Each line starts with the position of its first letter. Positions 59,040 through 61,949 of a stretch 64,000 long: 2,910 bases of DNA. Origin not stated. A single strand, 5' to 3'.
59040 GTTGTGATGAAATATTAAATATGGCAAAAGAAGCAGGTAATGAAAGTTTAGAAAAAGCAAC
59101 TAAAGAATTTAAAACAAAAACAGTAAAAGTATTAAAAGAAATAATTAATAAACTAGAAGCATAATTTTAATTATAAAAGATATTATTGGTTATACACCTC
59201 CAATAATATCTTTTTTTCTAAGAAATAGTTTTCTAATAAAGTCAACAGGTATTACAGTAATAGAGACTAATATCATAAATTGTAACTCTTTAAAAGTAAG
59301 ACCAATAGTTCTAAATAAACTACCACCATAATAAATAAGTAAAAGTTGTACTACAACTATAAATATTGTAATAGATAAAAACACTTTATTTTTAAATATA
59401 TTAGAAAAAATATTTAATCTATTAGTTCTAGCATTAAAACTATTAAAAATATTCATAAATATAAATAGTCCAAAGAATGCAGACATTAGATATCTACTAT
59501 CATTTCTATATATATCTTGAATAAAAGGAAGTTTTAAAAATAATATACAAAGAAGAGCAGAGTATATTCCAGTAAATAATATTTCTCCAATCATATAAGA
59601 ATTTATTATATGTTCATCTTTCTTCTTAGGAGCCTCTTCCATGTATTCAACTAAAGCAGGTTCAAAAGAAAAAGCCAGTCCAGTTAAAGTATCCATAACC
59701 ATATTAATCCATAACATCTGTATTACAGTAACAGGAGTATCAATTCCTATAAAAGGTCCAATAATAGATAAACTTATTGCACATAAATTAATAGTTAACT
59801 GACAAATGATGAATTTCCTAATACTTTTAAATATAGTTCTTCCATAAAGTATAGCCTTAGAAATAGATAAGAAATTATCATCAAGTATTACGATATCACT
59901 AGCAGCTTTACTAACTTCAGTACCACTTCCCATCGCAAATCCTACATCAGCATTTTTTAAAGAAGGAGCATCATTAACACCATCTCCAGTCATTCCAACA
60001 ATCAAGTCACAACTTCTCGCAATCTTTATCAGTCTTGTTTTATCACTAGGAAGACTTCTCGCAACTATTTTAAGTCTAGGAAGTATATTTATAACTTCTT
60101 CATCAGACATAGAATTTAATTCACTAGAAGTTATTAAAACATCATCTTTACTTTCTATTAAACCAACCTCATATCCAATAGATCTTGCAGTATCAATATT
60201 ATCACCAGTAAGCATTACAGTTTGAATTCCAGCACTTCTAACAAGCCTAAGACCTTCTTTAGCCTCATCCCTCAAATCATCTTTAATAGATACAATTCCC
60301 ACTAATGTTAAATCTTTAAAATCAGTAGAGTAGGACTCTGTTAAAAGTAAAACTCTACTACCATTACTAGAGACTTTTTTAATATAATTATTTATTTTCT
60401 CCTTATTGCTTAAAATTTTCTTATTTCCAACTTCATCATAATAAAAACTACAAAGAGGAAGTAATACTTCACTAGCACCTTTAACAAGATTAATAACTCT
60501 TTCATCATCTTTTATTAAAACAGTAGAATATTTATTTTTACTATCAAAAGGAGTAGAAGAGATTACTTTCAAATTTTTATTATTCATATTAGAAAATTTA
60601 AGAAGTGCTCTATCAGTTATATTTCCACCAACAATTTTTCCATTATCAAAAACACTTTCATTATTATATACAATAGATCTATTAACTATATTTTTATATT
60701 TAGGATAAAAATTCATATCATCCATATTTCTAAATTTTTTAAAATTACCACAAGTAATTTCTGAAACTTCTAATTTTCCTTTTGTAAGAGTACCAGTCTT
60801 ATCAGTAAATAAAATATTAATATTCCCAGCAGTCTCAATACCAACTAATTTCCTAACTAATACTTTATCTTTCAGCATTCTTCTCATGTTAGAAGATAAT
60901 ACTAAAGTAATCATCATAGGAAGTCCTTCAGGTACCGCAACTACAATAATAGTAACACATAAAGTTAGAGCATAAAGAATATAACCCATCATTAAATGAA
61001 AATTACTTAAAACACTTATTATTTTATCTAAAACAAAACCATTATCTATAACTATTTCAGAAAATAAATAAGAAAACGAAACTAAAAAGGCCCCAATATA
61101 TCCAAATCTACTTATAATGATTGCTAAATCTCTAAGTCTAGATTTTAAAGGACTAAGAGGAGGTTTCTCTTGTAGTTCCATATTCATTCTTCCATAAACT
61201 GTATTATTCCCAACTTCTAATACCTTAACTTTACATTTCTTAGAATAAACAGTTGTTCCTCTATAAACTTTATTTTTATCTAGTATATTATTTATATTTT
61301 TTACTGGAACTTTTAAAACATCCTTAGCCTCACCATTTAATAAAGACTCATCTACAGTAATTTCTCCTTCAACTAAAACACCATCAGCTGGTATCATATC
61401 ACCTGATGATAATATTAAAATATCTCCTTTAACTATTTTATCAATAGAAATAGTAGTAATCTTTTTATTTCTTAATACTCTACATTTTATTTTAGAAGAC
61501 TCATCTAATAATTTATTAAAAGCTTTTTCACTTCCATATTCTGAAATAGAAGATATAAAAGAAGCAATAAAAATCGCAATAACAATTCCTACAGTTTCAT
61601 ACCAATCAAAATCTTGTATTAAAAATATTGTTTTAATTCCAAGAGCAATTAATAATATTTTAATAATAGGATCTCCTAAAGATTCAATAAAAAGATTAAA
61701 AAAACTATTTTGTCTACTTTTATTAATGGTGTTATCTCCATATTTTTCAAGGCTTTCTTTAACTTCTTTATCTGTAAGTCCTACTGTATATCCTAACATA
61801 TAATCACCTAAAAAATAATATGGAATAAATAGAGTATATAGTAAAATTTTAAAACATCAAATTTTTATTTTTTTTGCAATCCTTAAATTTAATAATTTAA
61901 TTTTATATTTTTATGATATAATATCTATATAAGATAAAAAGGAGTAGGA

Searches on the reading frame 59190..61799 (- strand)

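Call 75: search_protein_families(library=pfam, proteins=[window:59190-61799:-], max_evalue=0.00001)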
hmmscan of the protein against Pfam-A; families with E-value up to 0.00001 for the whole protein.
window:59190-61799:- (869 aa): 5 families
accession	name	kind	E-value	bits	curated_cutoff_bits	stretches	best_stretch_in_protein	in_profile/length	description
PF00689.26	Cation_ATPase_C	-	6.8e-37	127.4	27.3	1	688-859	2-175/175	Cation transporting ATPase, C-terminus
PF00122.25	E1-E2_ATPase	-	6.5e-34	117.5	28.1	1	102-310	3-180/181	E1-E2 ATPase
PF00702.32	Hydrolase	-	8.6e-15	56.1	26.4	1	328-618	2-191/191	haloacid dehalogenase-like hydrolase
PF00690.31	Cation_ATPase_N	-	1.8e-11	44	20.4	1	7-55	20-68/69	Cation transporter/ATPase, N-terminus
PF13246.12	Cation_ATPase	-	5e-10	39.7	21.7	1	380-453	9-91/91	Cation transport ATPase (P-type)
